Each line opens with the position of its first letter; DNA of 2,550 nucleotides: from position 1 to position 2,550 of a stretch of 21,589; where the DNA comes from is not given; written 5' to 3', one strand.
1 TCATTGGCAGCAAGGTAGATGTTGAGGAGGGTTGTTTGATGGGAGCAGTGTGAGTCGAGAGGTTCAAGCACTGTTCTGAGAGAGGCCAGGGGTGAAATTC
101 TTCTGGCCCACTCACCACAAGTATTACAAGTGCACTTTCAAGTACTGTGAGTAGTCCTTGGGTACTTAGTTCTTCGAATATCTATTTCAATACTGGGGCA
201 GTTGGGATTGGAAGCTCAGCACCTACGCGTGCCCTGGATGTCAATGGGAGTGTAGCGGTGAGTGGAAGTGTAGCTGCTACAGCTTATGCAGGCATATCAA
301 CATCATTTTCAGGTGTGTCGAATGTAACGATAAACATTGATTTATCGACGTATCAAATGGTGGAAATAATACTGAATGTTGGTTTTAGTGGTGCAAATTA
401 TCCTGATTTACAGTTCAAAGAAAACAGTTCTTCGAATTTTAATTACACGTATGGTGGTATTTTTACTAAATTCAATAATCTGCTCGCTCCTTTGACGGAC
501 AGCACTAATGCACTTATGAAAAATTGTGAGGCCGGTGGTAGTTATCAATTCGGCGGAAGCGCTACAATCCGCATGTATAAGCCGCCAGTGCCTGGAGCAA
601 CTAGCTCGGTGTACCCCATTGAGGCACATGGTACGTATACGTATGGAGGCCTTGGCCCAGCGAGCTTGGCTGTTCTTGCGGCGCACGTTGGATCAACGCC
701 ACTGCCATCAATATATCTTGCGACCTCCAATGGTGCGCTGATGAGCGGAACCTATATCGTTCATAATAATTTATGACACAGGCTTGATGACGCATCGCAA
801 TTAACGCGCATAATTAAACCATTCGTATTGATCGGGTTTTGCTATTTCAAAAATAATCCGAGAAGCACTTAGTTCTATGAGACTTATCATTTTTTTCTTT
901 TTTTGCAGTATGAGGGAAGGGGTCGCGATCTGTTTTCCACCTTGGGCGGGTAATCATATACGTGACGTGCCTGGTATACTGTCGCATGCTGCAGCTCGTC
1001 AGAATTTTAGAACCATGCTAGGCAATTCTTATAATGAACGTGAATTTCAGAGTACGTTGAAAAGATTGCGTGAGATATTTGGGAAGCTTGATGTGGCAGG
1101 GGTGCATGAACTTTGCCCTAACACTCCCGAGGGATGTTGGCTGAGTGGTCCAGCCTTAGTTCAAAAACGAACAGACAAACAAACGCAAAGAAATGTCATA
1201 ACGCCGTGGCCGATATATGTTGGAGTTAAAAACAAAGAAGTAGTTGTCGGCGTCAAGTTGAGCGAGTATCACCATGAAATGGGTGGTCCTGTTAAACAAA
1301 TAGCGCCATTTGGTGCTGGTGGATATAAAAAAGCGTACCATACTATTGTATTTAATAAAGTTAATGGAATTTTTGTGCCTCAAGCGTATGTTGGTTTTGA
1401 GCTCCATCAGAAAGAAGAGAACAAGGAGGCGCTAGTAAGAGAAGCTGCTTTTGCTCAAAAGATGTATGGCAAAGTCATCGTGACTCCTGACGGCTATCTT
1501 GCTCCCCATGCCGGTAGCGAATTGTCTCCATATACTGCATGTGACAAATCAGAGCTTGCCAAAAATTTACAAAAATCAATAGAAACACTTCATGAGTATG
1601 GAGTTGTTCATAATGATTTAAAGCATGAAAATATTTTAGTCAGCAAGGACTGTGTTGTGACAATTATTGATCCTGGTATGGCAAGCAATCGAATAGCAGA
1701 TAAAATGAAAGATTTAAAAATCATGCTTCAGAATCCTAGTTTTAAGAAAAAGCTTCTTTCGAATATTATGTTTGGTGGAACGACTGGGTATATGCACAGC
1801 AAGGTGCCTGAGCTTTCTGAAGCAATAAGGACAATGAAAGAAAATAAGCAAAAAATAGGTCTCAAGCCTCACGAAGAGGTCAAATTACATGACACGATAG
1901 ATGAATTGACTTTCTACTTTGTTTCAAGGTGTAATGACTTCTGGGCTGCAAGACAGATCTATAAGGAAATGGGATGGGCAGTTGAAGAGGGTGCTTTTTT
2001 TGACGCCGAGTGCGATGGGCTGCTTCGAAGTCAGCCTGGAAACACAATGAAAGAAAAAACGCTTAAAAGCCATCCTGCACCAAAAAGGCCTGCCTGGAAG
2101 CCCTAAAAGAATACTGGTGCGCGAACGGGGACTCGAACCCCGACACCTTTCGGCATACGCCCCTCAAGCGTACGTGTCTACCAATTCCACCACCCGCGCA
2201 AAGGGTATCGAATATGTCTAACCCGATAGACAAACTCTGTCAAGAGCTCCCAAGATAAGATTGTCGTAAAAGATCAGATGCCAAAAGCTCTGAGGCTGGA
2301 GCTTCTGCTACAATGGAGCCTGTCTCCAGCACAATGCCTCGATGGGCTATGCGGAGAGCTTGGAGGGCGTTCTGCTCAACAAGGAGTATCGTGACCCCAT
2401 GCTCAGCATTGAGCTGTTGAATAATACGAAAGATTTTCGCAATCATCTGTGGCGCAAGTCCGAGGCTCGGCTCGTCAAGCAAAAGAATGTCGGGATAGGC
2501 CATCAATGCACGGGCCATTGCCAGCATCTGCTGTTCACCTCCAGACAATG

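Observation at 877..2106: Atypical Hanks-type protein kinase (DPG variant) ending 8 nt from the 3' end of tRNA-Leu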

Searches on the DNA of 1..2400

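Call 64: search_rna_families(source=window, start=1, end=2400, threshold=evalue, max_evalue=0.1, show_alignments=3)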
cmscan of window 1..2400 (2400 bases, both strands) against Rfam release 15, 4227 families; matches with E-value up to 0.1: 4.
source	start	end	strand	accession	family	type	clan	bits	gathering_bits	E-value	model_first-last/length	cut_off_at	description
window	41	116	+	RF00029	Intron_gpII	Intron;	-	50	40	2.9e-08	1-77/77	no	Group II catalytic intron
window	2118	2199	-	RF00005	tRNA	Gene; tRNA;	CL00001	46.1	29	4.5e-08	1-71/71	no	tRNA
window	35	83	+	RF04356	Plastid-ndhA-ndhB-1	Intron;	CL00155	30.6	61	0.00017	1-49/49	no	Plastid-ndhA-ndhB-1 group II-D5 intron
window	2118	2200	-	RF01684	mascRNA-menRNA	Gene;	-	24.5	42.5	0.052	1-56/56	no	MALAT1-associated small cytoplasmic RNA/MEN beta RNA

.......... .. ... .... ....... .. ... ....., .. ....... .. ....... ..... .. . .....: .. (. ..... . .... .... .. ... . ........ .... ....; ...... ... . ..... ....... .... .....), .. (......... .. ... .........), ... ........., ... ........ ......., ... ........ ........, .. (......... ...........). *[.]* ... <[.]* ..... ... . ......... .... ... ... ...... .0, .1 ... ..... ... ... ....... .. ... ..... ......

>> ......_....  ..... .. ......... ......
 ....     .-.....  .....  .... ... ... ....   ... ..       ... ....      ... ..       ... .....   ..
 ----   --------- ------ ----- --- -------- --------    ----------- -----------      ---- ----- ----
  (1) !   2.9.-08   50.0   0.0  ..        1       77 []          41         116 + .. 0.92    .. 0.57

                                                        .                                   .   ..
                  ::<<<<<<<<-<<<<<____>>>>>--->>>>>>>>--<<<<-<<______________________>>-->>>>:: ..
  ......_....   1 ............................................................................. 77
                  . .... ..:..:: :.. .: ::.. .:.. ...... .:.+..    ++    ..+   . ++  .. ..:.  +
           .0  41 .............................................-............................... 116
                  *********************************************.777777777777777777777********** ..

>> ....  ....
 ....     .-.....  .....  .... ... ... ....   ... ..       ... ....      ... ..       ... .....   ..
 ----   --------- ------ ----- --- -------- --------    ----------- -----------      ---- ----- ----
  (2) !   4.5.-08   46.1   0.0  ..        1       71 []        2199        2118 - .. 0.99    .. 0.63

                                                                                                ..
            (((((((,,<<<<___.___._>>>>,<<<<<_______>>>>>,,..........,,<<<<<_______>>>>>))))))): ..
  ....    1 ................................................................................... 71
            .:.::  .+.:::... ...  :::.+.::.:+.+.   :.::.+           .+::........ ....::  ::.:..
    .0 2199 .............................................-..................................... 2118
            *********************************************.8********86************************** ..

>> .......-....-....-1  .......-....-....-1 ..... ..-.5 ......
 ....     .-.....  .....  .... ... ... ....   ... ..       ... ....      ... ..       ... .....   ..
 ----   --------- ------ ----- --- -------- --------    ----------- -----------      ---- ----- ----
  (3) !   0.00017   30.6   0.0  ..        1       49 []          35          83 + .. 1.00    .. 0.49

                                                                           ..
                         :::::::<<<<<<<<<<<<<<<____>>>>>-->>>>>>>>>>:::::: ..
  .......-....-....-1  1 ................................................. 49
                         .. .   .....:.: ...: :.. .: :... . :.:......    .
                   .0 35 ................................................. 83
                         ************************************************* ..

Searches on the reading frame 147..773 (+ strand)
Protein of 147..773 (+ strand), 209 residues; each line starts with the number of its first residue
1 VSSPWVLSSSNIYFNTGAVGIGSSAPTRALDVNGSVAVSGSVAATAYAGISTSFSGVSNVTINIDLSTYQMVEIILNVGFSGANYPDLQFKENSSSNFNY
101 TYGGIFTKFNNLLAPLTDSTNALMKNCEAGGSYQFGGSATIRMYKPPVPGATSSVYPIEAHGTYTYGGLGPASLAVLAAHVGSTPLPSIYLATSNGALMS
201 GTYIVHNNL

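Call 4: search_protein_families(library=pfam, proteins=[window:147-773:+], max_evalue=10)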
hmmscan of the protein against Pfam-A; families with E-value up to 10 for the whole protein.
window:147-773:+ (209 aa): 1 family
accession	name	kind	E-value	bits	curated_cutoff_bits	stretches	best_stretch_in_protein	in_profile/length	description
PF14880.11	COX14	-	0.13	12.6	25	1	28-63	8-43/59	Cytochrome oxidase c assembly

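Call 5: search_protein_families(library=ncbifam, proteins=[window:147-773:+], max_evalue=10)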
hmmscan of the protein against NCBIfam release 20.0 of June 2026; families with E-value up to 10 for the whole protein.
window:147-773:+ (209 aa): 0 families

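Call 22: find_encoding_contigs(protein=window:147-773:+, flank=10000, max_places=8)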
Protein window:147-773:+ (209 aa): 2 contigs read that carry it; 2 places shown.
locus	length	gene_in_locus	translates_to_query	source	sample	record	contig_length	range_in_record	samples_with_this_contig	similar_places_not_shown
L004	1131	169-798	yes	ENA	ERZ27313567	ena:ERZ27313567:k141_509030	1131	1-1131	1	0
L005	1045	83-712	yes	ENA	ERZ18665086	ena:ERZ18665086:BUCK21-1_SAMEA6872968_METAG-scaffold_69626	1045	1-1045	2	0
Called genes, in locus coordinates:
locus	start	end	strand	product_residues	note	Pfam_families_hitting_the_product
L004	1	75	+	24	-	?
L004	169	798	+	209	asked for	-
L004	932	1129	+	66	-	?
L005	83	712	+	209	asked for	-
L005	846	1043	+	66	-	?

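Call 31: search_protein_families(library=phrogs, proteins=[window:147-773:+], max_evalue=1)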
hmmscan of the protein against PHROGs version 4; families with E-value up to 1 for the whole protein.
window:147-773:+ (209 aa): 3 families
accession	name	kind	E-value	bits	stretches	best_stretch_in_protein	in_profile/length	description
phrog_3269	-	tail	3.1e-05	23.8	1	11-61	20-71/689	tail protein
phrog_28668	-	unknown function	0.0019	19.2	1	18-68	31-84/153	-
phrog_9563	-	unknown function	0.071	14.2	1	18-63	17-58/85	-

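Call 49: search_dna_similar(query=window:147-773:+, collection=phages, mode=protein, max_evalue=0.01, max_rows=12)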
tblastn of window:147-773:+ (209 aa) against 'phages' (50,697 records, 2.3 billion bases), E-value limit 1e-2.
No match.

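Call 51: find_related_loci(query=window:147-773:+, collection=viral_contigs, flank=5000)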
Query window:147-773:+ (209 aa) in viral_contigs; peptide patterns used: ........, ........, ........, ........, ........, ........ (x = any residue, [..] = any of these).
11 stretches matched a pattern, but none encodes a relative of the query by tblastn (E <= 1e-3).

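Call 85: search_protein_families(library=padloc, proteins=[window:147-773:+], max_evalue=1)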
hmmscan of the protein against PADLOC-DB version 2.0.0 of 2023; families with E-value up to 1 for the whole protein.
window:147-773:+ (209 aa): 0 families
